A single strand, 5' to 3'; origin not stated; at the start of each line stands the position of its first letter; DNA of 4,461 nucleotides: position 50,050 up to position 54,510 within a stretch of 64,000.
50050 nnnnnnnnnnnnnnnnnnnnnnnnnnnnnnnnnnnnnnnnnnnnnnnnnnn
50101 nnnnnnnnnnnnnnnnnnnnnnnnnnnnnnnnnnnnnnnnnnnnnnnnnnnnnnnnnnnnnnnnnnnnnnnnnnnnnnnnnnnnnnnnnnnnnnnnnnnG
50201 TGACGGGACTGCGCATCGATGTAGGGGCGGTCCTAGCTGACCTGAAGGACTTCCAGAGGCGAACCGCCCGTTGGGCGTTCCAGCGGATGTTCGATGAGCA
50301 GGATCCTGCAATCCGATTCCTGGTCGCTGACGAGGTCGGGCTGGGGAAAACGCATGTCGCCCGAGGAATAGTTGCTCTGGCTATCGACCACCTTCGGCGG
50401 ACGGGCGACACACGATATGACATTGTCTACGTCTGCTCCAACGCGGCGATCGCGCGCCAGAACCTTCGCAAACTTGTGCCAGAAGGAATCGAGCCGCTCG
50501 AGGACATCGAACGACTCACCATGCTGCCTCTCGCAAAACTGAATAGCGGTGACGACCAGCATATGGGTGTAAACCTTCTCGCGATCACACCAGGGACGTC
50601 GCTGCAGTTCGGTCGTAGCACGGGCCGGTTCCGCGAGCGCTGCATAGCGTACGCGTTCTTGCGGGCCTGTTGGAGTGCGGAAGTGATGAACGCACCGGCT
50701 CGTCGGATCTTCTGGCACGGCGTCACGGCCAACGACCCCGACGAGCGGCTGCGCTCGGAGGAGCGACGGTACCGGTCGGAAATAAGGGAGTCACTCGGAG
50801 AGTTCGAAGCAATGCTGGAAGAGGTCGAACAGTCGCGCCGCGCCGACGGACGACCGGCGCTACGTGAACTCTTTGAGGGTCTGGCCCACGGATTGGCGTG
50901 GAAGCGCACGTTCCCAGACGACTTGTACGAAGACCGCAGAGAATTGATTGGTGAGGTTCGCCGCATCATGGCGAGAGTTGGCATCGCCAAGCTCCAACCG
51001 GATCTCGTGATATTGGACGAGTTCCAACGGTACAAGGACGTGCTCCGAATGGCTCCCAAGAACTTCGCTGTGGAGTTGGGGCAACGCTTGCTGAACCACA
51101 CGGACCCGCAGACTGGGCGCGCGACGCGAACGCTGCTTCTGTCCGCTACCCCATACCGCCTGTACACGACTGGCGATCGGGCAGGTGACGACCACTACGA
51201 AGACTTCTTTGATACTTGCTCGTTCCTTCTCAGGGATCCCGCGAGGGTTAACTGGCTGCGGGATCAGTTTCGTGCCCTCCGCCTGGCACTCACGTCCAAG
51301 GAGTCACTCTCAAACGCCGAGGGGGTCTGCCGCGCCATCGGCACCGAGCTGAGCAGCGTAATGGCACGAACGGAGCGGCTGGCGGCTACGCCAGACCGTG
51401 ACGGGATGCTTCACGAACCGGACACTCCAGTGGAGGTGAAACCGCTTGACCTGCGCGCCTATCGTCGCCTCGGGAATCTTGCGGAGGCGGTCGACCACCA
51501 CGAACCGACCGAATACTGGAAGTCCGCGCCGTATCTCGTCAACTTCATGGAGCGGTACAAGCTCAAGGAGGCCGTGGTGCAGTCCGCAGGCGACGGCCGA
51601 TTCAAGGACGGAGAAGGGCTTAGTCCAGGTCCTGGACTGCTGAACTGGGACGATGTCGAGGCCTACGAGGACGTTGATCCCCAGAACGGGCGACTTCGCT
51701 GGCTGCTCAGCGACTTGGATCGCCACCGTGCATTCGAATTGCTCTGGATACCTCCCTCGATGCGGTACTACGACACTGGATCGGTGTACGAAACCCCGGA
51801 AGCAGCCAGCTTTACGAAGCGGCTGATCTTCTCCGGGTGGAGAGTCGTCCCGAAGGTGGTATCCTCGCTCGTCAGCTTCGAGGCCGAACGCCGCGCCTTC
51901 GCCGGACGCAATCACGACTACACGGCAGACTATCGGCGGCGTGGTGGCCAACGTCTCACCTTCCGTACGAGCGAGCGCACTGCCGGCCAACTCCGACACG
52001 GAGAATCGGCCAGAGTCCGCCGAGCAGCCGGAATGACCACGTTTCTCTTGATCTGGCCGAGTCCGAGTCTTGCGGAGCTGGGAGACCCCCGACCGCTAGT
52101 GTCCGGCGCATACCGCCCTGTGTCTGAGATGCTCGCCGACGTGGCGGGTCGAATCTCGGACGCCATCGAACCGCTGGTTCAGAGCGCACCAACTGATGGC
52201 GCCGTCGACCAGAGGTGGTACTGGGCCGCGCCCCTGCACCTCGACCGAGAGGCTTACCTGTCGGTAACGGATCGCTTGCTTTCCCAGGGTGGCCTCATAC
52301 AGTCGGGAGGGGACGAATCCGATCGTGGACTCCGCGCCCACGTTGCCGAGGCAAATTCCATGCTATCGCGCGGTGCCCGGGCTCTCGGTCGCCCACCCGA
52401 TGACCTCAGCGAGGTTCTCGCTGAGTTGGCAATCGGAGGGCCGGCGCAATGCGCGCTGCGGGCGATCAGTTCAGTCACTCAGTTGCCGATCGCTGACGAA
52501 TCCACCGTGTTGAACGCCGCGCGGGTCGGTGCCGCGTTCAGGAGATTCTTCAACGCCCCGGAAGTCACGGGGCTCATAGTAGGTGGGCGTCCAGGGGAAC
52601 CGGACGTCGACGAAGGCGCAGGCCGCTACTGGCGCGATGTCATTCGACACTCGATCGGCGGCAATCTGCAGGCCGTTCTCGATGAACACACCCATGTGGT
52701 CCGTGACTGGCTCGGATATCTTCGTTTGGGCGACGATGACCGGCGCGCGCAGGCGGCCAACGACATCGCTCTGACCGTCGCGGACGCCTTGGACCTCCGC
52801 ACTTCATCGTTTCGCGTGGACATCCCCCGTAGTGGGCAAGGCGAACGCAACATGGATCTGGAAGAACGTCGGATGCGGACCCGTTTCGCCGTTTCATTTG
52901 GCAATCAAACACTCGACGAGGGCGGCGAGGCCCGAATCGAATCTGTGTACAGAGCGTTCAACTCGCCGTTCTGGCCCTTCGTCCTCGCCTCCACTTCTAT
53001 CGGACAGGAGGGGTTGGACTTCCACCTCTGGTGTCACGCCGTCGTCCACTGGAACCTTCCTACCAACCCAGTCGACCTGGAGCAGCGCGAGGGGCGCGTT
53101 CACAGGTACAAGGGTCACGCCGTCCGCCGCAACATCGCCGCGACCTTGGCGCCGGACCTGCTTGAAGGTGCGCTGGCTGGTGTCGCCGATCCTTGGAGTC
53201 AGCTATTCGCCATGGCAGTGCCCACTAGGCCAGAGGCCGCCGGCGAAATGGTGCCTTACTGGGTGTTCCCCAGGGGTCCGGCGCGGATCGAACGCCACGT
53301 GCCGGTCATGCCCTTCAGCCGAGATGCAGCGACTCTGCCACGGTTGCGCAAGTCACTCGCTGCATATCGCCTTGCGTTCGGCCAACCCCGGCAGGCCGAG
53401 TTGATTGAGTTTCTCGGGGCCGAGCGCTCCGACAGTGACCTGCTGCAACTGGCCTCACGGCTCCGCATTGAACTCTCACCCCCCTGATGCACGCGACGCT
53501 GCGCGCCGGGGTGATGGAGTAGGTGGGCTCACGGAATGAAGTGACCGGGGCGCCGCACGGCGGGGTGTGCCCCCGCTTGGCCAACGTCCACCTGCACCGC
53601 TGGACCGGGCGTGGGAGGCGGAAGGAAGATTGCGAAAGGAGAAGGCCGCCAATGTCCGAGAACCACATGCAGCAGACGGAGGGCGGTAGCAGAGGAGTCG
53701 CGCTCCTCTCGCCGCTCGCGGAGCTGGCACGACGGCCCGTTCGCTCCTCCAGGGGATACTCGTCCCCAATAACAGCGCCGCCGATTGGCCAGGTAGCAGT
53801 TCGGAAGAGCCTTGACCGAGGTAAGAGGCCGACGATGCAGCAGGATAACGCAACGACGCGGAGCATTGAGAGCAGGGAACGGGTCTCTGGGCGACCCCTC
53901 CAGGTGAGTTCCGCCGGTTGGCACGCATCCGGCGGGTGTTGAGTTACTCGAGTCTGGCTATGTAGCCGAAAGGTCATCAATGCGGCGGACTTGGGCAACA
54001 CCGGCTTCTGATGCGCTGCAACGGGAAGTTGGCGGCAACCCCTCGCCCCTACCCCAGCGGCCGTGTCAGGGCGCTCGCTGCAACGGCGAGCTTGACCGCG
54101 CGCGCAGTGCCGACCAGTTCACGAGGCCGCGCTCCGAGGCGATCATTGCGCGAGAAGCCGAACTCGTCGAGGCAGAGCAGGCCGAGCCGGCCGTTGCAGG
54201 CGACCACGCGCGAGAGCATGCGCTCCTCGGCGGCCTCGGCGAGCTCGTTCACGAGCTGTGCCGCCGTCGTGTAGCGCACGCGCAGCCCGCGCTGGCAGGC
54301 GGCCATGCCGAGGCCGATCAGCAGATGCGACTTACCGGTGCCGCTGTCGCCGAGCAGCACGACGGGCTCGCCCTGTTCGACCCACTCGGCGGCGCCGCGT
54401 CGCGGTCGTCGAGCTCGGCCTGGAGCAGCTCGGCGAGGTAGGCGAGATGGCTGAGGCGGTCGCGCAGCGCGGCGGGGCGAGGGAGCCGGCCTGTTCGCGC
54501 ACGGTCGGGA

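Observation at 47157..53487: Overlap-coupled three-gene cassette: unknown 409-aa protein, PLD-family nuclease, SNF2-like helicase. It is not obviously any named defence system.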

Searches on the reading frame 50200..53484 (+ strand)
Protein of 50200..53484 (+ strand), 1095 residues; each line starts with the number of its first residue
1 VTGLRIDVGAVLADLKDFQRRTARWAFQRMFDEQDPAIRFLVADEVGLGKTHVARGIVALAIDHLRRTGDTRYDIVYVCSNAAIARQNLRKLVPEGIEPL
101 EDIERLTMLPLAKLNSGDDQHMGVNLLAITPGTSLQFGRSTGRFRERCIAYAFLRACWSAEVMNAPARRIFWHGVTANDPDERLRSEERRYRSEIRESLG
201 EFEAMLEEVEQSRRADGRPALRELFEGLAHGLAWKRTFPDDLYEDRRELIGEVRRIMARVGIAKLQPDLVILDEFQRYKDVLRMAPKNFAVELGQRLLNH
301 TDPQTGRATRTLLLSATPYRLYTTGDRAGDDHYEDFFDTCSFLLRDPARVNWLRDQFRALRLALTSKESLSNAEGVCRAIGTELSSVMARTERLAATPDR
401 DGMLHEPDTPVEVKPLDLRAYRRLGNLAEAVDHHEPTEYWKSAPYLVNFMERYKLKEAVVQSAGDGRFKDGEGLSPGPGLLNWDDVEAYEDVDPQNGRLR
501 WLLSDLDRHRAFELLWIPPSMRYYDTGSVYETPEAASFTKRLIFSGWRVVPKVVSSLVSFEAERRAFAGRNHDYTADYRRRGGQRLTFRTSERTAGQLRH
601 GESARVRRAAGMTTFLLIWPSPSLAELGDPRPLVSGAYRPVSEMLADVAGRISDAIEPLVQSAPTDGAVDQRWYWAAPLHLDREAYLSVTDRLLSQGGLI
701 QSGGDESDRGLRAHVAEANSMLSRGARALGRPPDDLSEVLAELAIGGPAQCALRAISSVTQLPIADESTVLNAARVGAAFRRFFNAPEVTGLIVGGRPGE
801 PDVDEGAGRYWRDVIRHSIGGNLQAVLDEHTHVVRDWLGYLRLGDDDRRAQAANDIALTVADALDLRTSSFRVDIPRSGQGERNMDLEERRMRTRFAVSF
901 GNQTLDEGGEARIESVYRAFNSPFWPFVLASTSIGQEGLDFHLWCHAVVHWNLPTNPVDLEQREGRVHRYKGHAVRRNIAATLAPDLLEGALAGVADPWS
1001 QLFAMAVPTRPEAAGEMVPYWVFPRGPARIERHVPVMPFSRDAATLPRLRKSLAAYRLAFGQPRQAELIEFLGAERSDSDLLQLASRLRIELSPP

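Call 9: search_protein_families(library=pfam, proteins=[window:50200-53484:+], max_evalue=0.01)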
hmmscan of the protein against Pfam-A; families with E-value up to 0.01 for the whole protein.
window:50200-53484:+ (1095 aa): 1 family
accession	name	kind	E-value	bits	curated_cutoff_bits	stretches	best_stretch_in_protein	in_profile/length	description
PF00271.37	Helicase_C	-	1.1e-06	29.4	23.5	1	915-970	56-109/110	Helicase conserved C-terminal domain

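Call 10: search_protein_families(library=padloc, proteins=[window:50200-53484:+], max_evalue=0.01)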
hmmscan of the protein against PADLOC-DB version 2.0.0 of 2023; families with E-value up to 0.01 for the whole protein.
window:50200-53484:+ (1095 aa): 24 families
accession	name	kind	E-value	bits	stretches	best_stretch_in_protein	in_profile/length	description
PDLC03830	ZacC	-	0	1019.9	1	7-1094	5-1016/1019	-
PDLC04556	PDC-M27C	-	5.9e-19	65.9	1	914-973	744-803/892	-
PDLC04554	PDC-M27C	-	1.4e-16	57.9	1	915-974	758-817/1217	-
PDLC04555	PDC-M27C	-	1.4e-12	45.2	1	918-973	498-553/656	-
PDLC02621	DrmD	-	1.7e-11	41.1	1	928-973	581-626/1040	DrmD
PDLC02843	DpdE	-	2e-11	40.5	2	876-976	572-669/1091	DpdE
PDLC02500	BrxHI|BrxHII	-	2.1e-10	37.8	1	928-971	532-574/933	BrxHI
PDLC02623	DrmD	-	5.5e-10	35.6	1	908-979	562-632/1040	DrmD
PDLC02633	DrmD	-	4.9e-09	32.7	1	895-976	555-634/839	DrmD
PDLC02504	BrxHI|BrxHII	-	7.8e-09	32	1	909-971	524-582/971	BrxHII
PDLC02634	DrmD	-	1.3e-08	31.1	1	928-973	541-586/900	DrmD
PDLC02572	DrmA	-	1.8e-08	30.8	1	928-971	579-622/1043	DrmA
PDLC02840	DpdE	-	2.6e-08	30.6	2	933-973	617-656/1091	DpdE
PDLC02619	DrmD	-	8.3e-08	28.8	1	928-971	492-534/872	DrmD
PDLC02625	DrmD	-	7.4e-06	22.8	1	928-971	327-370/792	DrmD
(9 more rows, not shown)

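Call 11: search_protein_families(library=ncbifam, proteins=[window:50200-53484:+], max_evalue=0.01)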
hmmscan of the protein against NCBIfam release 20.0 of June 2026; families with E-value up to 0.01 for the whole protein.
window:50200-53484:+ (1095 aa): 5 families
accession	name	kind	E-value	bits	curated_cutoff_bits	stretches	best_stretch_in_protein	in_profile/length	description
NF041062.1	DpdE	equivalog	1.6e-14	52.9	500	2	906-973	576-640/1048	protein DpdE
NF038317.1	DISARM_DrmD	equivalog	6.1e-14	51.3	610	1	914-971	549-609/1021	DISARM system SNF2-like helicase DrmD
NF038318.1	DISARM_DrmD_b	equivalog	2.9e-07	29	950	1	928-971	489-531/868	DISARM system SNF2-like helicase DrmD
NF003426.0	PRK04914.1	equivalog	5.6e-07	28.1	576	1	928-969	550-590/959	RNA polymerase-associated protein RapA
NF042964.1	phospholipD_antiphage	equivalog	4.5e-06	25.3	1100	0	932-970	752-789/895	phospholipase D-like domain-containing anti-phage protein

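Call 27: search_solved_structures(query=window:50200-53484:+, max_evalue=0.01)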
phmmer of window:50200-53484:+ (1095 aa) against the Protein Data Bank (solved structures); distinct sequences matched with E-value up to 0.01: 0.

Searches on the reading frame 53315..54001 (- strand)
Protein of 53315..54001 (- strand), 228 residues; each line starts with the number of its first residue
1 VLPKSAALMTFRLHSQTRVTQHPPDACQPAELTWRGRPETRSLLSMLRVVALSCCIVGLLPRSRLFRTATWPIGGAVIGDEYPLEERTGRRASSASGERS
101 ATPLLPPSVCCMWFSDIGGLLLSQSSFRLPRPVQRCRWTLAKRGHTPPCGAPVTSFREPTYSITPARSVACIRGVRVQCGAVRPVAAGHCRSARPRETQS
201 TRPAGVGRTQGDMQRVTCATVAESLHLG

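Call 19: search_protein_families(library=pfam, proteins=[window:53315-54001:-], max_evalue=0.001)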
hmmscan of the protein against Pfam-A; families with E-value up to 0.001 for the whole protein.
window:53315-54001:- (228 aa): 0 families

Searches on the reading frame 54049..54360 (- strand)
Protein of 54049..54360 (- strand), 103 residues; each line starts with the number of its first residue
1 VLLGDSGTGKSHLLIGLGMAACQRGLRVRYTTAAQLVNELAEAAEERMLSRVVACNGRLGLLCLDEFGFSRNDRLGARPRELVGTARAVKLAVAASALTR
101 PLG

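Call 51: search_protein_families(library=pfam, proteins=[window:54049-54360:-], max_evalue=0.01)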
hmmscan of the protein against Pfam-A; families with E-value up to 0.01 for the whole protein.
window:54049-54360:- (103 aa): 2 families
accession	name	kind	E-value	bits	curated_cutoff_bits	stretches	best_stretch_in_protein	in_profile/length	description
PF01695.23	IstB_IS21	-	1.8e-15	57.6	24.1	1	1-74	96-169/238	IstB-like ATP binding protein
PF00308.24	Bac_DnaA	-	0.00024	21.8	23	1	2-67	39-106/162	Bacterial DnaA ATPAse domain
